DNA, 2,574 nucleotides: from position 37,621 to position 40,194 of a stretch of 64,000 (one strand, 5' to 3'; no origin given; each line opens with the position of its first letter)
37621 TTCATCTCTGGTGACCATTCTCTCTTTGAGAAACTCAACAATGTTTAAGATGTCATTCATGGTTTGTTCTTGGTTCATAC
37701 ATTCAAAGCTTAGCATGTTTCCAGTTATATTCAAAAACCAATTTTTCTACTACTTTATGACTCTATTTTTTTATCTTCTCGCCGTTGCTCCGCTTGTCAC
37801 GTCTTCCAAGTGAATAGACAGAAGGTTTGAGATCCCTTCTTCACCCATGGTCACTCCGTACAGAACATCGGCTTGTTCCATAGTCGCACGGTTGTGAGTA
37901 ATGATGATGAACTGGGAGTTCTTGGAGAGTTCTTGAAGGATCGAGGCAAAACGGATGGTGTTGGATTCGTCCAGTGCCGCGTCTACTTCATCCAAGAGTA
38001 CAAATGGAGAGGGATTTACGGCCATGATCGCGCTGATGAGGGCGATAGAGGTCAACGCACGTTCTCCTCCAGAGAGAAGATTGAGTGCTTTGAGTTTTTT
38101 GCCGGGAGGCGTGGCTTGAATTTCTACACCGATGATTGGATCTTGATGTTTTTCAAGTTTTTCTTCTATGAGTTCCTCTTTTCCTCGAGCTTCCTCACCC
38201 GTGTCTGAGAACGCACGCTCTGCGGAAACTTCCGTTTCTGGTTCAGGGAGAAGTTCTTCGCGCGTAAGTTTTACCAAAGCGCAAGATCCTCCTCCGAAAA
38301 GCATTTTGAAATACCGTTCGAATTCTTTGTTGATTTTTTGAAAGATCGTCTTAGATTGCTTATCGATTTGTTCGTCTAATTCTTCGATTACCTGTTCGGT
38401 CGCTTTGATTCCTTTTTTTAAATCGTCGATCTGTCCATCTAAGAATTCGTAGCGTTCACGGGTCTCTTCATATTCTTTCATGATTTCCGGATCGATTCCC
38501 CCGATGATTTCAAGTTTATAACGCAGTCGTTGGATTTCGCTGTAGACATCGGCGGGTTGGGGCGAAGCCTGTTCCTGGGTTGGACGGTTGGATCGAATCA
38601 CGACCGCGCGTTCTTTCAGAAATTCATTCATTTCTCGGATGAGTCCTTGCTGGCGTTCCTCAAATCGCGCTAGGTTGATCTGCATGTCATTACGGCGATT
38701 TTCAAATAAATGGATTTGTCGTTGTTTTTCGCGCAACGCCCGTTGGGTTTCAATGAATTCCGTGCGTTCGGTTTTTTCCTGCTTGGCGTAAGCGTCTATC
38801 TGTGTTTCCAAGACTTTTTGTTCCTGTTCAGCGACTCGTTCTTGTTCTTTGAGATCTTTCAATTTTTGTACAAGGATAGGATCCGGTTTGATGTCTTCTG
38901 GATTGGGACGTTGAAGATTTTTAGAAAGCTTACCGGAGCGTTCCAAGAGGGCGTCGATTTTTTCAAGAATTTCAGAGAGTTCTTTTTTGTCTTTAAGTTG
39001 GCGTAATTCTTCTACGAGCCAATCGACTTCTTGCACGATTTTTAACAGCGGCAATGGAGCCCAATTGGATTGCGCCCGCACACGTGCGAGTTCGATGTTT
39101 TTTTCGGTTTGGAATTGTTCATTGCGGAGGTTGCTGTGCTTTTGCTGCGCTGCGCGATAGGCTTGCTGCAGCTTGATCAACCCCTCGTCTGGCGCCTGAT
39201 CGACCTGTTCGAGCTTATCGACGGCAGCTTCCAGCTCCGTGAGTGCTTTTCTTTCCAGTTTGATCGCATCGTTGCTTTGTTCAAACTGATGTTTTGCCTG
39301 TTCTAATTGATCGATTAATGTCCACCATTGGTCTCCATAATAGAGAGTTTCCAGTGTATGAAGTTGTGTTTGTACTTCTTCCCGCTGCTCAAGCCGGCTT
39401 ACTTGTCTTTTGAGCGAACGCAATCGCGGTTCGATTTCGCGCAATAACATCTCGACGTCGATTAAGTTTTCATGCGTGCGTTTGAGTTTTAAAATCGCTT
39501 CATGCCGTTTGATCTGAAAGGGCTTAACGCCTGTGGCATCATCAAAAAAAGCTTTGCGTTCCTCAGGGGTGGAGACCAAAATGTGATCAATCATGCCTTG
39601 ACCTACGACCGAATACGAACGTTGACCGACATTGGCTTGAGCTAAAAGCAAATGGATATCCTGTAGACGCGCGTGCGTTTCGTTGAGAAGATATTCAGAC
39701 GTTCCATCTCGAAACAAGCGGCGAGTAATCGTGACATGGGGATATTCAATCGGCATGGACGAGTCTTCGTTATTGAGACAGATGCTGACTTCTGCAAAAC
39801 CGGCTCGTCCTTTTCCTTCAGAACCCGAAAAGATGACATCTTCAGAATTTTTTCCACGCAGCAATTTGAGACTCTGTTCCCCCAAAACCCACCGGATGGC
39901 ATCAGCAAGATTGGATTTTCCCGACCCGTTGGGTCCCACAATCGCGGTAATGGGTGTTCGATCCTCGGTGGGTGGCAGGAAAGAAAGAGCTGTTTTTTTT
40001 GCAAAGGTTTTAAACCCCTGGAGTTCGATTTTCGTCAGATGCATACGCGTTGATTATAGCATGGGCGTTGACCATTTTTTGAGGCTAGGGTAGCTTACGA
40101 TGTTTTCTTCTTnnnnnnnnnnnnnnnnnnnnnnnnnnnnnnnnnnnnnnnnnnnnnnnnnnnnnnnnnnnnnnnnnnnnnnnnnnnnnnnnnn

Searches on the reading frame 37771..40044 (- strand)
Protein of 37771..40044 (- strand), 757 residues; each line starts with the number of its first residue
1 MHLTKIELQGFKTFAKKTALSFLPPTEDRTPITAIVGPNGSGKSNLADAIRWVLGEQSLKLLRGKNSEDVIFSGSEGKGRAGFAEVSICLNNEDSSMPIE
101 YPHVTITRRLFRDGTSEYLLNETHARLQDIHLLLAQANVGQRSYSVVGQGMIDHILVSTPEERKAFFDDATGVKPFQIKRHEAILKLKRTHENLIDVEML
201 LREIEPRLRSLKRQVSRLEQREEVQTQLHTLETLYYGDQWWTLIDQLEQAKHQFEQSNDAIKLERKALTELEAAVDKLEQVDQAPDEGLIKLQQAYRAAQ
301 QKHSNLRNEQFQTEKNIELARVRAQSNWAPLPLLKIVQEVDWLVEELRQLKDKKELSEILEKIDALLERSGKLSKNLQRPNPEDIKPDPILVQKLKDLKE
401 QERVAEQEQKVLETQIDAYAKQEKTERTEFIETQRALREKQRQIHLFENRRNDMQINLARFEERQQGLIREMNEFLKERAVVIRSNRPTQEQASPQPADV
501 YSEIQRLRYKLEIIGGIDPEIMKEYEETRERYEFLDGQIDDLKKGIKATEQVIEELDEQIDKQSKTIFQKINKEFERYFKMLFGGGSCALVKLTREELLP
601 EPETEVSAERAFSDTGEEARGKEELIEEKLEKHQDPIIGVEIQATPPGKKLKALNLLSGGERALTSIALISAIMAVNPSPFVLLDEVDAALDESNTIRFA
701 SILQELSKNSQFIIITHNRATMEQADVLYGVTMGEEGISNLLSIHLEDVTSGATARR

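Call 39: search_protein_families(library=pfam, proteins=[window:37771-40044:-], max_evalue=0.001)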
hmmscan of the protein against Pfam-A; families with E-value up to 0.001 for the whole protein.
window:37771-40044:- (757 aa): 7 families
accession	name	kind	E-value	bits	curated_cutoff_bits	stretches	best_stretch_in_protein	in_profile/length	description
PF02463.25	SMC_N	-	2.4e-67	227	40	1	3-739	2-219/220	RecF/RecN/SMC N terminal domain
PF13304.12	AAA_21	-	1.3e-15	58.7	27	2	32-100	1-59/304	AAA domain, putative AbiEii toxin, Type IV TA system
PF13175.12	AAA_15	-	3.1e-12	47.3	32.1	1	1-346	1-239/374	AAA ATPase domain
PF13476.12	AAA_23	-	1.5e-09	39.2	27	1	5-229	1-87/201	AAA domain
PF13555.12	AAA_29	-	4.7e-05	23.5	27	1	30-54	23-46/61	P-loop containing region of AAA domain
PF00005.33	ABC_tran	-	0.00017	22.7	25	0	32-55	13-36/137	ABC transporter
PF20933.2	HpHbR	-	0.00031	21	27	0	246-310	37-103/243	Haptoglobin-hemoglobin receptor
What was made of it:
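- Tried and rejected: The other 757-aa ORF, at 37771-40044, turned out to be an SMC protein (call 39).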
